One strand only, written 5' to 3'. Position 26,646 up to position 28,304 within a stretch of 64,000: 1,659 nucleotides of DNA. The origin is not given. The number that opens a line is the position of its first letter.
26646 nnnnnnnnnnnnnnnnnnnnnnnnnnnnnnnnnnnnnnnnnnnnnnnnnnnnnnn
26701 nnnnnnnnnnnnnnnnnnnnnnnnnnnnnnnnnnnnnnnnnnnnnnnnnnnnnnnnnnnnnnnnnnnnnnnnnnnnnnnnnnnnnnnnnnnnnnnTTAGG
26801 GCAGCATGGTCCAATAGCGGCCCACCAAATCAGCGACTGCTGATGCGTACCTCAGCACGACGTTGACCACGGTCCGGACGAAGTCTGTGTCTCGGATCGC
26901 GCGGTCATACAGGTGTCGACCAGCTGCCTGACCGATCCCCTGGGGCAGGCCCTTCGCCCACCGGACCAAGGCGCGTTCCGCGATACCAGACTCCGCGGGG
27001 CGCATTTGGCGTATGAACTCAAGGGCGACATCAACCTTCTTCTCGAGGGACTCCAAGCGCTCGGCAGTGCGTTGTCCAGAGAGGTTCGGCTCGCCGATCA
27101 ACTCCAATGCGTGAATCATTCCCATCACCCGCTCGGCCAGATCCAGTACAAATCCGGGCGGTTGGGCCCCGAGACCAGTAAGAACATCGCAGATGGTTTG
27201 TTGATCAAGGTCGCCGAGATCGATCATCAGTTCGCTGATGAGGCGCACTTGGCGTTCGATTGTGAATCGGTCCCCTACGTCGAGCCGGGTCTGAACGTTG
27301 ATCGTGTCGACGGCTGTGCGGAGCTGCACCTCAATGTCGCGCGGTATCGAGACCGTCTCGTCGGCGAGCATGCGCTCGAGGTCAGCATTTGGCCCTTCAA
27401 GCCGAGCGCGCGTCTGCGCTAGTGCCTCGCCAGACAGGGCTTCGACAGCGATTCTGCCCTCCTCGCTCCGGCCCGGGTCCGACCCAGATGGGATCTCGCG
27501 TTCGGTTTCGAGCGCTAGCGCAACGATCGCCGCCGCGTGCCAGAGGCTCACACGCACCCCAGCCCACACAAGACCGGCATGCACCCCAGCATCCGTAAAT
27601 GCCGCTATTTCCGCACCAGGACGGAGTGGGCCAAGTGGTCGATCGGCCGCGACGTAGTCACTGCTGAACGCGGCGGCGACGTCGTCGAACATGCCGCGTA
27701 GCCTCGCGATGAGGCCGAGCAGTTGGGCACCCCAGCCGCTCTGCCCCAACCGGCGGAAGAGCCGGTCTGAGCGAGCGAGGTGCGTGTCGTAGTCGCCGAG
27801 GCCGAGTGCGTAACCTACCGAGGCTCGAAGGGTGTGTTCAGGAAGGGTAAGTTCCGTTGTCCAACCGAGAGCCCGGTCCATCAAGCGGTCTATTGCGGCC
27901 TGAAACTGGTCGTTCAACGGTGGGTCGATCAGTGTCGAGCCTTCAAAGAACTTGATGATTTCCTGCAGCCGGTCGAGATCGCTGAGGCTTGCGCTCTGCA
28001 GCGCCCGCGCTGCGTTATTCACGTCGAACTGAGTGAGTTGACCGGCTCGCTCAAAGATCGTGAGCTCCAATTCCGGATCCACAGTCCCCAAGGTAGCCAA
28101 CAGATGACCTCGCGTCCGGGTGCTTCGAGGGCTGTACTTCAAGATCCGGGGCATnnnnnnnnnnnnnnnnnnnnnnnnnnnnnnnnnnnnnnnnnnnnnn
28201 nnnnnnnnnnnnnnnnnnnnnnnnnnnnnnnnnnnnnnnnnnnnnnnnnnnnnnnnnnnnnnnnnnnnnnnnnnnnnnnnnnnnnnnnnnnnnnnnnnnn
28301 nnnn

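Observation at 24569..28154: A 3.6 kb accessory island splits terS from terL and includes an opposite-strand 450-aa orphan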

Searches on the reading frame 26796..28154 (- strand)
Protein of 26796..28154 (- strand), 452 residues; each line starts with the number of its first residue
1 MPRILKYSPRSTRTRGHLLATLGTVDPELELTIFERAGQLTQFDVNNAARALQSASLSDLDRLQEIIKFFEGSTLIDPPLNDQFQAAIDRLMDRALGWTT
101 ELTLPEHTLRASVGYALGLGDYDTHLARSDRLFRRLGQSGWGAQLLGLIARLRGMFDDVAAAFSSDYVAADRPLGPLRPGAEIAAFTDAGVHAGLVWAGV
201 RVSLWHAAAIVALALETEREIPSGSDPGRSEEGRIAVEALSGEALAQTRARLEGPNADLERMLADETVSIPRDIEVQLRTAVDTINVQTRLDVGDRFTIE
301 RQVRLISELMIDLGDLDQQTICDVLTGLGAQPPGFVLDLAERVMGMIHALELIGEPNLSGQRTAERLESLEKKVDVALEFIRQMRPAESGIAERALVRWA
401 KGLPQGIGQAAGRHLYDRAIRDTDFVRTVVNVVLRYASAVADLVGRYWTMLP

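Call 3: search_protein_families(library=pfam, proteins=[window:26796-28154:-], max_evalue=0.1)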
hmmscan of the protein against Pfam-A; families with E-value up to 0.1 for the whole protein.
window:26796-28154:- (452 aa): 0 families

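Call 4: search_protein_families(library=phrogs, proteins=[window:26796-28154:-], max_evalue=0.1)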
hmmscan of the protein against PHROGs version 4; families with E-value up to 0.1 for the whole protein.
window:26796-28154:- (452 aa): 0 families

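Call 9: find_homologous_proteins(query=window:26796-28154:-, max_evalue=0.001)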
Query window:26796-28154:- (452 aa): 1 proteins with E <= 0.001 among 8000 candidates.
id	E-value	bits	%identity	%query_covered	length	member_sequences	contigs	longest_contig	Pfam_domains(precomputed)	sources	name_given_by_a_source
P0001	2.1e-274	928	100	95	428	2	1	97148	-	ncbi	ncbi:MAG: hypothetical protein AAF567_24435 [Actinomycetota bacterium]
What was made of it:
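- Tried and rejected: The single-sequence search returned only its own public record (call 9).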

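Call 10: search_dna_similar(query=window:26796-28154:-, collection=phages, mode=protein, max_evalue=0.01)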
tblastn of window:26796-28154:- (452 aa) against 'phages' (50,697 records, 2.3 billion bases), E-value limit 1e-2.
No match.

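Call 12: find_encoding_contigs(protein=P0001, flank=10000, max_places=5)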
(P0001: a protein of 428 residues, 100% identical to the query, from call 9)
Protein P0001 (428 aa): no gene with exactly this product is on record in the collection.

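Call 25: search_protein_representatives(protein=window:26796-28154:-)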
Query: 452 residues. Proteins with E-value up to 0.001 (for the whole library): 5; up to 1e-10: 3; up to 1e-30: 1. The best 5 are listed.
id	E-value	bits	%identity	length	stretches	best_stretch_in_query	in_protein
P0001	6.8e-275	928.0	100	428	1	25-452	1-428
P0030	8.7e-16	74.3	33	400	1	197-424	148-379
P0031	1.6e-12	63.5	32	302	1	227-389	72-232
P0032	3.8e-09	52.4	30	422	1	226-414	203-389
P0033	1.1e-04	37.7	42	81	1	262-336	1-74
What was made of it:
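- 26796..28154 (-): The minus-strand 'orphan'. It is an all-helical, acidic, probably cytoplasmic protein of 428-452 aa with a conserved core at about residues 225-345. Candidate starts are ATG 28154, TTG 28100 and GTG 28082. Besides its own public record, it has four distant homologues among 1.84 billion representative proteins: E=8.7e-16, 1.6e-12, 3.8e-09 and 1.1e-04 (call 25).
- Checked: The gene is not a strict orphan: four distant homologues exist (call 25).
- Only four homologues exist among about 15 billion proteins (call 25).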

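Call 27: predict_structure(protein=window:26796-28154:-)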
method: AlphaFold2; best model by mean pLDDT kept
length: 452 residues; sequences in the alignment: 1
mean_pLDDT: 40.0   pTM: 0.26
mean pLDDT of the five models: 40.0, 36.3, 34.1, 33.3, 31.9
residues with pLDDT >= 90: 0; 70-90: 0; 50-70: 52; < 50: 400
segments of 3 or more residues with pLDDT < 50: 1-38, 57-62, 72-75, 95-259, 267-371, 373-452
pLDDT, mean of each block of 10 residues (from residue 1): 28 36 38 44 57 51 54 52 61 50 39 41 32 33 36 36 31 30 31 37 40 37 39 38 42 46 49 43 42 34 34 33 34 35 37 35 43 46 40 42 41 44 40 35 37 28
secondary structure, 60 per line:
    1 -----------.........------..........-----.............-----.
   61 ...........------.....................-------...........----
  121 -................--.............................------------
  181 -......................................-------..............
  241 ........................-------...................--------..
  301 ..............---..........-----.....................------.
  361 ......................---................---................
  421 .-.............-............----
elements in order: H12-20 H27-36 H42-54 H60-71 H78-98 H106-116 H122-137 H140-168 H182-219 H227-264 H272-290 H299-314 H318-327 H333-353 H360-382 H386-401 H405-421 H423-435 H437-448

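Call 28: find_encoding_contigs(protein=P0030, flank=10000, max_places=3)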
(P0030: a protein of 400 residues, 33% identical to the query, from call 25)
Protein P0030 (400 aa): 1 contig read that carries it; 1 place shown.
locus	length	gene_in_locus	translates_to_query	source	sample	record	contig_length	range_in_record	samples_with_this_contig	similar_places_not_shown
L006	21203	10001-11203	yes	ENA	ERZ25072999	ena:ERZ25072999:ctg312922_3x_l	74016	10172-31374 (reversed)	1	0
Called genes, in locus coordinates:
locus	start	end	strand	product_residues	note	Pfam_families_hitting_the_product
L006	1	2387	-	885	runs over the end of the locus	PF13191:AAA_16, PF13401:AAA_22 (weak), PF17874:TPR_MalT (faint), PF00196:GerE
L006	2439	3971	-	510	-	PF00350:Dynamin_N, PF01926:MMR_HSR1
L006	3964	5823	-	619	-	PF00009:GTP_EFTU (faint), PF00350:Dynamin_N, PF01926:MMR_HSR1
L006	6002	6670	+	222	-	-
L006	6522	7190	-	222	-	-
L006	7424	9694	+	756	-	PF00012:HSP70, PF06723:MreB_Mbl (faint), PF00012:HSP70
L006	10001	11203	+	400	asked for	-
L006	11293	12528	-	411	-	PF00145:DNA_methylase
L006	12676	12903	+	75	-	PF13560:HTH_31, PF12844:HTH_19, PF01381:HTH_3, PF13443:HTH_26 (weak)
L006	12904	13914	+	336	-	PF07832:Bse634I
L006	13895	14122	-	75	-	-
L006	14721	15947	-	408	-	PF00872:Transposase_mut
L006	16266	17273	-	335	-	PF13470:PIN_3, PF26343:VapC50_C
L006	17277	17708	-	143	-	PF12728:HTH_17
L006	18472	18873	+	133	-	-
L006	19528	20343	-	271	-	PF13276:HTH_21 (weak), PF00665:rve, PF13683:rve_3, PF13333:rve_2 (weak)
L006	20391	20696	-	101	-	PF01527:HTH_Tnp_1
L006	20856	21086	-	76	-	PF04255:DUF433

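Call 29: find_encoding_contigs(protein=P0032, flank=10000, max_places=3)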
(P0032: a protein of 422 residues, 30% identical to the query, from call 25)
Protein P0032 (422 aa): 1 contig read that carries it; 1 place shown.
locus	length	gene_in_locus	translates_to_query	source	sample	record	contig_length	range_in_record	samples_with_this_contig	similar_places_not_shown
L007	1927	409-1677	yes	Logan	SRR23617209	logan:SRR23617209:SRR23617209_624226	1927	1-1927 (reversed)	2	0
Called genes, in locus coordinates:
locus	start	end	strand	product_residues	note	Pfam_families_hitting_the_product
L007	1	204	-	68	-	?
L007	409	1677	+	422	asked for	-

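Call 30: find_encoding_contigs(protein=P0031, flank=10000, max_places=3)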
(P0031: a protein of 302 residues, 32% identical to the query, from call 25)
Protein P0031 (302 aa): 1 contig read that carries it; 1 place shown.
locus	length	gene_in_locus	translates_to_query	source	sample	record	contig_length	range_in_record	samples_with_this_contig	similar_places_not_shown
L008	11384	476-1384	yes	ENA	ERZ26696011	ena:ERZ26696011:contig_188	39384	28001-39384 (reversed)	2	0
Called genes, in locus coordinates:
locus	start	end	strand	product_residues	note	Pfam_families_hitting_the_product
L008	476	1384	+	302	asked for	-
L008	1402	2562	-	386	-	PF22022:Phage_int_M (weak), PF00589:Phage_integrase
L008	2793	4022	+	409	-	PF02515:CoA_transf_3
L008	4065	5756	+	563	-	PF00069:Pkinase, PF07714:PK_Tyr_Ser-Thr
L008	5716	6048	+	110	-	-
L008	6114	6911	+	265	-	PF02567:PhzC-PhzF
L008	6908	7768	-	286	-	PF13672:PP2C_2 (weak)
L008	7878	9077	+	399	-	PF07690:MFS_1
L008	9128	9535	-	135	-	-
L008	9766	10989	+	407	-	PF02771:Acyl-CoA_dh_N, PF02770:Acyl-CoA_dh_M, PF00441:Acyl-CoA_dh_1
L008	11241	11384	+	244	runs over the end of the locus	PF00378:ECH_1, PF16113:ECH_2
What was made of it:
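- Homologue P0031 is convergent with an integrase at the edge of an integrated element (call 30). The orphan's homologues sit in bacterial chromosomal islands and next to an integrase, not in phage lytic modules (calls 28, 30).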

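Call 33: find_homologous_proteins(query=A1, max_evalue=0.01)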
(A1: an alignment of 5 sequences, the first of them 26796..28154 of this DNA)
Query A1 (5 sequences) (452 aa, profile of the alignment): 2 proteins with E <= 0.01 among 8000 candidates.
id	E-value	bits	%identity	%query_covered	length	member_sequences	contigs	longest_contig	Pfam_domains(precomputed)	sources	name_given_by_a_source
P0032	3.1e-179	615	28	47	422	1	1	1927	-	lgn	-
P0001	1.0e-151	524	100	95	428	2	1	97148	-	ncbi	ncbi:MAG: hypothetical protein AAF567_24435 [Actinomycetota bacterium]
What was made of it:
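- Tried and rejected: The profile search of A1 returned only two sequences already in the query, its own record and P0032 (call 33).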

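Call 34: search_protein_families(library=padloc, proteins=[window:26796-28154:-, P0030, P0032, P0031], max_evalue=0.1)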
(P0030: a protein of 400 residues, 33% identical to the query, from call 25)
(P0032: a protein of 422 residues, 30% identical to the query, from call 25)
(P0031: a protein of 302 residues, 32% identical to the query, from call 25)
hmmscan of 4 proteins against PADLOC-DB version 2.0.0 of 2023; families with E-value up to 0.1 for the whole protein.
window:26796-28154:- (452 aa): 0 families

P0030 (400 aa): 0 families

P0032 (422 aa): 0 families

P0031 (302 aa): 2 families
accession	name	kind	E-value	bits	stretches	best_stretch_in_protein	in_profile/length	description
PDLC02668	DndD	-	0.016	12.2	1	165-291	382-507/659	DndD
PDLC00006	DruC1|DruC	-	0.023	11.2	1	203-282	184-263/626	Unknown function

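Call 43: search_solved_structures(query=A1, max_evalue=10)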
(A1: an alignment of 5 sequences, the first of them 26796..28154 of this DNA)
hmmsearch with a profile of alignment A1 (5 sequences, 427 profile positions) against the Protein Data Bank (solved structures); distinct sequences matched with E-value up to 10: 3.
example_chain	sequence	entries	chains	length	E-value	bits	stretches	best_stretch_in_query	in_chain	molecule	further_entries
7rgv_A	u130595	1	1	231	0.11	15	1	71-136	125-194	Thioredoxin domain-containing protein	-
9hgs_C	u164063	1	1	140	0.37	13.3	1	367-417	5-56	Alpha-synuclein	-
9y5f_B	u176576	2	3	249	0.5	12.8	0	309-399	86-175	sc-t-SNARE-5.s.8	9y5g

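Call 44: search_protein_families(library=ncbifam, proteins=[window:26796-28154:-, L006:7424-9694:+], max_evalue=0.05)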
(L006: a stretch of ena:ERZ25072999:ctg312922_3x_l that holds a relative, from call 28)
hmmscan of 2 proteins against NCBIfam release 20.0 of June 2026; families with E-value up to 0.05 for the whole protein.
window:26796-28154:- (452 aa): 0 families

L006:7424-9694:+ (756 aa): 14 families
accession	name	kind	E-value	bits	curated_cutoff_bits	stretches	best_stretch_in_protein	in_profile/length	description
TIGR01991.1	HscA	equivalog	1.5e-46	159.1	708.55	3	222-375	213-359/600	Fe-S protein assembly chaperone HscA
NF001413.0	PRK00290.1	equivalog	1.5e-44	152.4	648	1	10-377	5-373/625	molecular chaperone DnaK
NF003520.0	PRK05183.1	subfamily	2e-43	148.8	620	1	8-375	20-379/621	Fe-S protein assembly chaperone HscA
TIGR02350.1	prok_dnaK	equivalog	4.5e-43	147.5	822.55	1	10-376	3-371/596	molecular chaperone DnaK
NF009946.0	PRK13410.1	equivalog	2.2e-31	108.8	1019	3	222-380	218-379/669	molecular chaperone DnaK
NF009947.0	PRK13411.1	equivalog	3.2e-30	104.8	1002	2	117-376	134-375/662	molecular chaperone DnaK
NF002399.0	PRK01433.1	equivalog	3.3e-16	59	743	2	221-374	223-353/595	Fe-S protein assembly chaperone HscA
NF008673.0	PRK11678.1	equivalog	3.1e-12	46.1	331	2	133-188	174-227/450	molecular chaperone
NF010540.1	PRK13929.1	exception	7.2e-08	31.9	515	1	280-372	226-321/334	rod-share determining protein MreBH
NF010539.0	PRK13927.1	subfamily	9.7e-07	28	293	1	93-187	79-168/339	rod shape-determining protein MreB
NF011660.0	PRK15080.1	equivalog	1.6e-06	27.6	182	1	300-377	203-275/277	ethanolamine utilization protein EutJ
TIGR00904.1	mreB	subfamily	4e-06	26.1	365.75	1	98-187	80-167/334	MreB/Mrl family cell shape determining protein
TIGR00241.1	CoA_E_activ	domain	0.00028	20.5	125.4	1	330-373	204-247/248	acyl-CoA dehydratase activase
TIGR02529.1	EutJ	subfamily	0.0023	17.5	152.1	0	300-373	170-238/239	ethanolamine utilization protein EutJ family protein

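Call 54: find_related_loci(query=A1, collection=viral_contigs, flank=10000)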
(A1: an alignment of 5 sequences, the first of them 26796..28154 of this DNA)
Query A1 (452 aa) in viral_contigs; peptide patterns used: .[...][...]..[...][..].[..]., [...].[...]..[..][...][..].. (x = any residue, [..] = any of these).
71 stretches matched a pattern, but none encodes a relative of the query by tblastn (E <= 1e-3).

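Call 57: predict_structure(alignment_id=A1)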
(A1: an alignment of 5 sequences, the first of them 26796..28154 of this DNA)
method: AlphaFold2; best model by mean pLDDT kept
length: 452 residues; sequences in the alignment: 5
mean_pLDDT: 44.6   pTM: 0.28
mean pLDDT of the five models: 44.6, 44.3, 43.8, 42.9, 41.7
residues with pLDDT >= 90: 0; 70-90: 43; 50-70: 66; < 50: 343
segments of 3 or more residues with pLDDT < 50: 1-85, 87-126, 128-130, 132-240, 329-358, 383-452
pLDDT, mean of each block of 10 residues (from residue 1): 27 31 36 33 39 39 43 39 47 34 34 37 45 44 42 43 36 31 34 36 42 33 35 39 62 72 78 85 82 67 67 56 51 36 43 45 56 52 38 30 28 34 43 48 38 25
secondary structure, 60 per line:
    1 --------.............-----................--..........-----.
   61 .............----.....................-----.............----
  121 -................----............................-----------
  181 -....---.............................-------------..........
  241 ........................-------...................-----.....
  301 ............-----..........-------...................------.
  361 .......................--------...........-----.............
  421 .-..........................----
elements in order: H9-21 H27-42 H45-54 H60-73 H78-98 H104-116 H122-137 H142-169 H182-185 H189-217 H231-264 H272-290 H296-312 H318-327 H335-353 H360-383 H392-402 H408-421 H423-448
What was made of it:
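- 26796..28154 (-): AlphaFold2 gave mean pLDDT 40-45, with the core at 62-85 (calls 27, 57).
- AlphaFold2 confidence is low (calls 27, 57).
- Tried and rejected: AlphaFold2 gave mean pLDDT 40 (single sequence) and 44.6 (5-sequence alignment) (calls 27, 57).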

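Call 60: search_protein_families(library=padloc, proteins=[L006:2439-3971:-, L006:3964-5823:-, L006:6002-6670:+, L006:6522-7190:-, L006:7424-9694:+, L006:11293-12528:-, L006:12904-13914:+], max_evalue=0.001)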
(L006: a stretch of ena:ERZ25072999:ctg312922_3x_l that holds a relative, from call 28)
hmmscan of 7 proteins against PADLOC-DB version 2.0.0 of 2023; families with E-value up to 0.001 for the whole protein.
L006:2439-3971:- (510 aa): 2 families
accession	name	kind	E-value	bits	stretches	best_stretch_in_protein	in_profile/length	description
PDLC03839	LeoA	-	1.3e-09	35.7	1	27-84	44-102/559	-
PDLC03841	LeoBC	-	3.8e-07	27.6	1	42-179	77-159/601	-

L006:3964-5823:- (619 aa): 3 families
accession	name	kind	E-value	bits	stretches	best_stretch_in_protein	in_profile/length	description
PDLC03841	LeoBC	-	3.1e-16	57.6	2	246-583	266-590/601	-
PDLC03839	LeoA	-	2.4e-14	51.3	1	138-200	103-167/559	-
PDLC03842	LeoB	-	0.00031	17.8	0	247-590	241-560/568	-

L006:6002-6670:+ (222 aa): 0 families

L006:6522-7190:- (222 aa): 0 families

L006:7424-9694:+ (756 aa): 0 families

L006:11293-12528:- (411 aa): 62 families (the best 25 are shown)
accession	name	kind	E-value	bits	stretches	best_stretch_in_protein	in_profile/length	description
PDLC03326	MTase_II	-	3e-119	396.9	1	3-386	5-377/412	Type II methyltransferase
PDLC03234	MTase_II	-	3e-92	307.8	1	2-385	4-366/375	Type II methyltransferase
PDLC03378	MTase_II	-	7.2e-85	283.3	1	1-388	1-333/344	Type II methyltransferase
PDLC00033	DruM2|DruM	-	6e-76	254.1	1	5-385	24-364/368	DNA cytosine methylase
PDLC03237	MTase_II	-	2.4e-63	212.5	2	5-237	796-1028/1036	Type II methyltransferase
PDLC02648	DrmMII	-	2e-57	193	1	3-393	22-456/468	DrmMII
PDLC03272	MTase_II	-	1.4e-55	187.1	1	2-386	74-391/407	Type II methyltransferase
PDLC02649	DrmMII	-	9.6e-53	177.6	2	71-381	107-414/422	DrmMII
PDLC00026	DruM2|DruM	-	3.5e-52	176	1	3-381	5-314/336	DNA cytosine methylase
PDLC00027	DruM2|DruM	-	1.1e-48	164.5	2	4-196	13-188/361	DNA cytosine methylase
PDLC00031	DruM2|DruM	-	3.9e-48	162.4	2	4-218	13-212/361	DNA cytosine methylase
PDLC03232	MTase_II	-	4.6e-48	162.1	1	66-380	119-455/465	Type II methyltransferase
PDLC03225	MTase_II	-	8.9e-47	158.1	2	146-379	368-592/615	Type II methyltransferase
PDLC03343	MTase_II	-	1.7e-43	147.2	2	3-241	6-236/462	Type II methyltransferase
PDLC02650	DrmMII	-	3.1e-43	146.3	3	1-132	7-137/435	DrmMII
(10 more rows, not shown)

L006:12904-13914:+ (336 aa): 2 families
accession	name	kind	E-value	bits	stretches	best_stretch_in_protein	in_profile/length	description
PDLC03561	REase_II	-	2.3e-103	344.4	1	2-330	8-339/345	Type II restriction enzyme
PDLC03451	REase_II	-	3.8e-09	34.1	1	151-318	110-282/293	Type II restriction enzyme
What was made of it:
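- Homologue P0030 lies between LeoA/LeoBC-like dynamins and a type II restriction-modification system, near VapC and transposases (calls 28, 60).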

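Call 61: fold_search(model_id=the predicted structure, library=pdb)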
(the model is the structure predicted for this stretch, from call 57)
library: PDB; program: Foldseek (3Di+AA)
matches with E <= 10: 180; with E <= 0.001: 0
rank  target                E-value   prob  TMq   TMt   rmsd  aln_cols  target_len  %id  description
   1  9d01                  5.4e-01  0.09  0.12  0.14  27.2       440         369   16  Crystal Structure of a-iTHR-201 (released 2025-12-10)
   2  5h7c_C                7.4e-01  0.23  0.18  0.20  23.9       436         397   10  Crystal structure of a repeat protein with two Protein A-DHR14 repeat modules (released 2017-06-28)
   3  9qpq_M                1.1e+00  0.15  0.12  0.23  13.5       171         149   17  The structure of the COPI leaf bound to GOLPH3 (released 2025-10-22)
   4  9o8c_A                1.1e+00  0.07  0.12  0.07  26.0       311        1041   11  Cryo-EM structure of primidone-bound rabbit TRPM3 having 3 resting and 1 activated subunits at 18 degrees Celsius (released 2025-12-17)
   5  7ko2_D                1.2e+00  0.95  0.16  0.13   9.6       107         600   18  Restraining state of near full-length Hsp70 DnaK (released 2021-09-15)
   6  4igg_A                1.4e+00  0.07  0.12  0.08  21.8       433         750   12  Full-length human alpha-catenin crystal structure (released 2012-12-26)
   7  9o8f_D                1.5e+00  0.03  0.11  0.07  27.1       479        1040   11  Cryo-EM structure of primidone-bound rabbit TRPM3 having 2 resting and 2 activated subunits (para position) at 18 degr (released 2025-12-17)
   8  7cj3_B                1.6e+00  0.18  0.17  0.26  17.3       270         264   10  Crystal structure of the transmembrane domain of Salpingoeca rosetta rhodopsin phosphodiesterase (released 2020-11-25)
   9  9rcv_E                1.7e+00  0.04  0.10  0.07  25.8       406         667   13  Structure of the Human Peptide-Loading Complex Arrested by HCMV US6 (released 2025-12-03)
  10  3dpo_A                1.7e+00  0.94  0.16  0.32   8.9        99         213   16  Crystal structure of the substrate binding domain of E. coli DnaK in complex with a short pyrrhocoricin-derived inhibi (released 2009-03-10)
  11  7ko2_B                1.8e+00  0.89  0.16  0.13   9.7       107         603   18  Restraining state of near full-length Hsp70 DnaK (released 2021-09-15)
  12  7cj3_A                1.8e+00  0.14  0.17  0.26  20.0       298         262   10  Crystal structure of the transmembrane domain of Salpingoeca rosetta rhodopsin phosphodiesterase (released 2020-11-25)
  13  5h7c_A                1.8e+00  0.08  0.12  0.13  26.1       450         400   10  Crystal structure of a repeat protein with two Protein A-DHR14 repeat modules (released 2017-06-28)
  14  9n74_SP               1.8e+00  0.05  0.13  0.04  28.1       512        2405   11  SSU processome maturation and disassembly, State H (released 2025-10-29)
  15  6knd                  1.9e+00  0.07  0.09  0.18  16.1       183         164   12  The C-terminal Domain of Translation Initiation Factor 5 at low pH (released 2020-06-17)
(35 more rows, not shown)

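Call 74: search_protein_families(library=pfam, proteins=[L007:1-204:-], max_evalue=0.05)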
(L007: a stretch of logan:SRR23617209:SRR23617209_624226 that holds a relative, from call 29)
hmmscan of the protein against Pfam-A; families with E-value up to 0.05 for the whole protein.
L007:1-204:- (68 aa): 0 families

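Call 104: search_dna_similar(query=window:26796-28082:-, collection=plasmids, mode=protein, max_evalue=0.01, max_rows=10)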
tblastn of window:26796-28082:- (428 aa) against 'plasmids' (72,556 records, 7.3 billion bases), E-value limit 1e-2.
No match.
